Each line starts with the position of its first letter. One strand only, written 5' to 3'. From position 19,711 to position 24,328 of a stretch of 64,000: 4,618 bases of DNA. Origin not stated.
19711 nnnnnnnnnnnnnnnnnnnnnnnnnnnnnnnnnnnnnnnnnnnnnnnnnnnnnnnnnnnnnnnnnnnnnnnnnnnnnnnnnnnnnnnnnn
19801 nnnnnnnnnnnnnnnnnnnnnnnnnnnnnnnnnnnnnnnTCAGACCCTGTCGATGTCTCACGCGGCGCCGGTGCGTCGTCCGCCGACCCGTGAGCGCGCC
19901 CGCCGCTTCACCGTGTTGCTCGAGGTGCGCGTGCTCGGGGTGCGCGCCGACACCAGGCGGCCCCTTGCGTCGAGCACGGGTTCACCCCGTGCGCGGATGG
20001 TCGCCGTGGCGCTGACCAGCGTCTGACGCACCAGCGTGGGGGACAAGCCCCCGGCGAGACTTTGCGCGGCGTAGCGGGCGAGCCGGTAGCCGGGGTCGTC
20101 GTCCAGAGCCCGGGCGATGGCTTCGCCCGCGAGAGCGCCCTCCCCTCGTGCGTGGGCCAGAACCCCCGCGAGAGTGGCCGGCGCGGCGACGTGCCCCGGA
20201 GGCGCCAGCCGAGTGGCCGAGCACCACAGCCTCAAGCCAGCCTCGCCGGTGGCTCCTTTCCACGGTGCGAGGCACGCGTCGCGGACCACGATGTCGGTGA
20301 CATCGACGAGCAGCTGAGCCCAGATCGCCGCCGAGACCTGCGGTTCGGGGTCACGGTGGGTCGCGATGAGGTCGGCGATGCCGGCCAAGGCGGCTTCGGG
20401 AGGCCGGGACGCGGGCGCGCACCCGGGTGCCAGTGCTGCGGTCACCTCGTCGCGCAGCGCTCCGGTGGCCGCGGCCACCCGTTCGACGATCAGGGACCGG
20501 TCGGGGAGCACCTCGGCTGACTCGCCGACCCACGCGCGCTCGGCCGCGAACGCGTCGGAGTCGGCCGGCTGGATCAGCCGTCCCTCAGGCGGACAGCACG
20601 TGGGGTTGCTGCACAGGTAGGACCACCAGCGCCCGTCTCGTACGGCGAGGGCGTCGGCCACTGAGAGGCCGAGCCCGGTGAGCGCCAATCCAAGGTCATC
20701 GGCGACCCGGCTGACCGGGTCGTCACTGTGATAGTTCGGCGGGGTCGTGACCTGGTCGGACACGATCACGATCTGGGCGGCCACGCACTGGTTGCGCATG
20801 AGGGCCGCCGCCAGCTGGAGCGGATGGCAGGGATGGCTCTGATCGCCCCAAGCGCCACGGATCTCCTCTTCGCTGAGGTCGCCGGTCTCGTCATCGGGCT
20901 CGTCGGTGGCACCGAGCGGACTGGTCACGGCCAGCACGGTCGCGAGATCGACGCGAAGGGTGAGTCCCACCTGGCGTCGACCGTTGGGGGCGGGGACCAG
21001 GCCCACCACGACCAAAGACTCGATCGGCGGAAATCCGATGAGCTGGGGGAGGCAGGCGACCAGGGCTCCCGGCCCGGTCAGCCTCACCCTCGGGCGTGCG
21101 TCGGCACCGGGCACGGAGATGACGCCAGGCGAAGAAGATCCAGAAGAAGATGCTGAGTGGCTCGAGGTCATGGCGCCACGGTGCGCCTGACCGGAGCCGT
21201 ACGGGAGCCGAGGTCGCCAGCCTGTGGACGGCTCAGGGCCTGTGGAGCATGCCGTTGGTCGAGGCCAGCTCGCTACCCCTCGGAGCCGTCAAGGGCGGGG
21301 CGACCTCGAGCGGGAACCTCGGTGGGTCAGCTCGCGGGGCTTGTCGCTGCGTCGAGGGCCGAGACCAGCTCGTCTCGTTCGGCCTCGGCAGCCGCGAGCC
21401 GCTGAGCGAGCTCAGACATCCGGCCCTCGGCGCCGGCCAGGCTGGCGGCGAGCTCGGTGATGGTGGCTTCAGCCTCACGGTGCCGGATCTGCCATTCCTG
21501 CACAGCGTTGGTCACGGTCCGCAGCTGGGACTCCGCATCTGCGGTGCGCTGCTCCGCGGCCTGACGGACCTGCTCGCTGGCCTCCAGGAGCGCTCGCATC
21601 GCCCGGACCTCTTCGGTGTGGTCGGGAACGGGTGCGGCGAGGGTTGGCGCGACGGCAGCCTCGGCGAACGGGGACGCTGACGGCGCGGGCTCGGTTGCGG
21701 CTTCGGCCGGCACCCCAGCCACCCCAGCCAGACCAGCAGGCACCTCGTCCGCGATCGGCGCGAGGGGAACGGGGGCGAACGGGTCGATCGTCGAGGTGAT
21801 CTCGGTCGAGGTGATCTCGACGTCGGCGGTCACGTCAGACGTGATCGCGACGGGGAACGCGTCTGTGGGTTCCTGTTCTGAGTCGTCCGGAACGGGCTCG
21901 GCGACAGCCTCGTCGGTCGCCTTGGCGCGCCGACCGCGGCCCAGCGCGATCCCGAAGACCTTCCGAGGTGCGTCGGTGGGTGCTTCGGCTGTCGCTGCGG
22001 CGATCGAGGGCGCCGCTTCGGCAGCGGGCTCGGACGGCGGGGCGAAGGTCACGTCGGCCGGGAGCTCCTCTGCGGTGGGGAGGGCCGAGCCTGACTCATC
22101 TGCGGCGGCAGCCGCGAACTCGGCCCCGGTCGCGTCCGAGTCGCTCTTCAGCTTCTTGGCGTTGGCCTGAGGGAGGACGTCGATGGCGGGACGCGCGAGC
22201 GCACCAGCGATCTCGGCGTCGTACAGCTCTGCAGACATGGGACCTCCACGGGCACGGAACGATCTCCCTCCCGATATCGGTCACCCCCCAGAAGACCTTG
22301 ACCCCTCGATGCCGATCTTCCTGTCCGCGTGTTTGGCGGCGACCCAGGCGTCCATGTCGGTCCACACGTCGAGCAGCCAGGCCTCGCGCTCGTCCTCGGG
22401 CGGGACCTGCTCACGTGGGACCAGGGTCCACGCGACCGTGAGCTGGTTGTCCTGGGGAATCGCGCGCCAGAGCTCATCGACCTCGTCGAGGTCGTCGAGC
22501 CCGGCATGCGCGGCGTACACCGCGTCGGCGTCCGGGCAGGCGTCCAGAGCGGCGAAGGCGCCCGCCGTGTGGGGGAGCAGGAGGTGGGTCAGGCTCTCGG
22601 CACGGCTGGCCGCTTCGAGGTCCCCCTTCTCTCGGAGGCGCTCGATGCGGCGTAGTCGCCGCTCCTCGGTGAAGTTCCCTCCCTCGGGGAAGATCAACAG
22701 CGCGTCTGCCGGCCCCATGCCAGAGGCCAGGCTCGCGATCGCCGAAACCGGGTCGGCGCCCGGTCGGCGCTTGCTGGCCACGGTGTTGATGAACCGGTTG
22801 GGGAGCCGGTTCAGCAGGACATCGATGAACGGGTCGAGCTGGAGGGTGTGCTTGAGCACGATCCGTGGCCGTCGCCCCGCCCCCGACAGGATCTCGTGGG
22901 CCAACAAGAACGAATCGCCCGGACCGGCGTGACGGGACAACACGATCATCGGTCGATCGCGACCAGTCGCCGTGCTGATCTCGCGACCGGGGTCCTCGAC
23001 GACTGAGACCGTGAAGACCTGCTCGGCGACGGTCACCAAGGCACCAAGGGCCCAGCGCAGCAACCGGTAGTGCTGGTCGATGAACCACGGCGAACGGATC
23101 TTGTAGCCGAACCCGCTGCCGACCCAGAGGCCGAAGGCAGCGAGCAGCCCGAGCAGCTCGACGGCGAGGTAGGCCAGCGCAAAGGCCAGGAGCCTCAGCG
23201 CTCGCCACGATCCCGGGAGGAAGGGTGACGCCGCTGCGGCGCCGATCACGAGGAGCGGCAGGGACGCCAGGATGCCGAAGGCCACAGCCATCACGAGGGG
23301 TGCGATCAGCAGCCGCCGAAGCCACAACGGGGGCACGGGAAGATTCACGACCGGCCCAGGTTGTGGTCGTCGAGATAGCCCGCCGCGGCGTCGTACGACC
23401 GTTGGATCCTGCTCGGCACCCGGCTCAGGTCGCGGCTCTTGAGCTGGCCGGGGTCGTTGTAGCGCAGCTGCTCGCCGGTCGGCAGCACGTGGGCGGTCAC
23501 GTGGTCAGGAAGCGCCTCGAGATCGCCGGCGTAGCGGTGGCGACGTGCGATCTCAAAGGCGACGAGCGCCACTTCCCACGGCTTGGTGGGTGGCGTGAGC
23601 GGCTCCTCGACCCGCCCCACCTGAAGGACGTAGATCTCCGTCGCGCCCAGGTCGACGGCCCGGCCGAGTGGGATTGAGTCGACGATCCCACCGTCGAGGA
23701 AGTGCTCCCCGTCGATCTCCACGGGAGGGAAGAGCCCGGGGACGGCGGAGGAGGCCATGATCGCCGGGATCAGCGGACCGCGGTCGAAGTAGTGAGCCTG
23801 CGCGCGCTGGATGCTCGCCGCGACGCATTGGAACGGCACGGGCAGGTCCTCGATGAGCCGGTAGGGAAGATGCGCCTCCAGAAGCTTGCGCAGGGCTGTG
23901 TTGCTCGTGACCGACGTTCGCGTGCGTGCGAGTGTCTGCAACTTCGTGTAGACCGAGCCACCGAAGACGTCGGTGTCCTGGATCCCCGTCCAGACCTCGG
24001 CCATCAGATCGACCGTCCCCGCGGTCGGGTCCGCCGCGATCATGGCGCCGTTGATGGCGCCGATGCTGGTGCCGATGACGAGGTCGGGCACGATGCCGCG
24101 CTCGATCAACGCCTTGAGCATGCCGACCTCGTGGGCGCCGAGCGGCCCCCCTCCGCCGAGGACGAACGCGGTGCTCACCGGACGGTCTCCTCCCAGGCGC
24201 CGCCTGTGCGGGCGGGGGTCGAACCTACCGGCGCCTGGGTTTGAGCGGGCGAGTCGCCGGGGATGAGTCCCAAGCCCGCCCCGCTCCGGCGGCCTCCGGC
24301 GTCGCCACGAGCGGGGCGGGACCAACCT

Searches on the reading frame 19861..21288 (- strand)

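Call 37: search_protein_families(library=pfam, proteins=[window:19861-21288:-], max_evalue=0.00001)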
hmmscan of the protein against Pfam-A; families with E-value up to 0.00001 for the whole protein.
window:19861-21288:- (476 aa): 1 family
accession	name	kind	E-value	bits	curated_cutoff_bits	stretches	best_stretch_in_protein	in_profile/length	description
PF13830.11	DUF4192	-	2.8e-49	169.3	27.8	1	73-417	1-320/321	Domain of unknown function (DUF4192)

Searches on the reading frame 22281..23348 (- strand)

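Call 8: search_protein_families(library=pfam, proteins=[window:22281-23348:-], max_evalue=1)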
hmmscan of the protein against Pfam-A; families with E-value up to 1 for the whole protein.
window:22281-23348:- (355 aa): 1 family
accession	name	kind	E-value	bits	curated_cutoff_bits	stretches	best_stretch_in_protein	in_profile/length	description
PF01553.26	Acyltransferase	-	4.2e-07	30.3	23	1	130-254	12-106/132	Acyltransferase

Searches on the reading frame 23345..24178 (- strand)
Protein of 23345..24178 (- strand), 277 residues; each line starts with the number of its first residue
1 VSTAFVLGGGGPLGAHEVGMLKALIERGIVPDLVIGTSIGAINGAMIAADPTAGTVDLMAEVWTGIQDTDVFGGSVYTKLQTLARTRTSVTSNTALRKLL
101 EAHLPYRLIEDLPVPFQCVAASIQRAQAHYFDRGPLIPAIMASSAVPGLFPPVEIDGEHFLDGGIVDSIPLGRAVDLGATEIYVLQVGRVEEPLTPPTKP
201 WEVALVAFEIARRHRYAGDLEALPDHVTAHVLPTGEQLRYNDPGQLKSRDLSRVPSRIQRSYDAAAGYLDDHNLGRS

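Call 8: search_protein_families(library=pfam, proteins=[window:23345-24178:-], max_evalue=1)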
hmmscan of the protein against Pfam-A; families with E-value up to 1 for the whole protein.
window:23345-24178:- (277 aa): 1 family
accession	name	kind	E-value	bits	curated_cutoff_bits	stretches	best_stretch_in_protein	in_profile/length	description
PF01734.28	Patatin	-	9.9e-33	114.4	27.7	1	6-174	2-190/191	Patatin-like phospholipase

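Call 9: search_protein_families(library=ncbifam, proteins=[window:23345-24178:-], max_evalue=1)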
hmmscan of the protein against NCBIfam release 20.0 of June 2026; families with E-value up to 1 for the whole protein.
window:23345-24178:- (277 aa): 5 families
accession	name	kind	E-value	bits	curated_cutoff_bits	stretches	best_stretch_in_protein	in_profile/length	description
NF007623.0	PRK10279.1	equivalog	5.2e-17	62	272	1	5-182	8-175/301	patatin-like phospholipase RssA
NF041079.1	CBASS_lipase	equivalog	7.8e-09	35.2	200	1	7-170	6-180/317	CBASS cGAMP-activated phospholipase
NF043045.1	T4SS_VpdC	equivalog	1.8e-06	26.3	1000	2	5-44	308-347/880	Dot/Icm T4SS effector VpdC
NF053870.1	DS2_1_antiphage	equivalog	0.062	12.6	400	1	6-50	4-53/299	anti-phage phospholipase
NF045894.1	PKS_plus_SDR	equivalog_domain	0.22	9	1740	1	15-48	601-634/1515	type I polyketide synthase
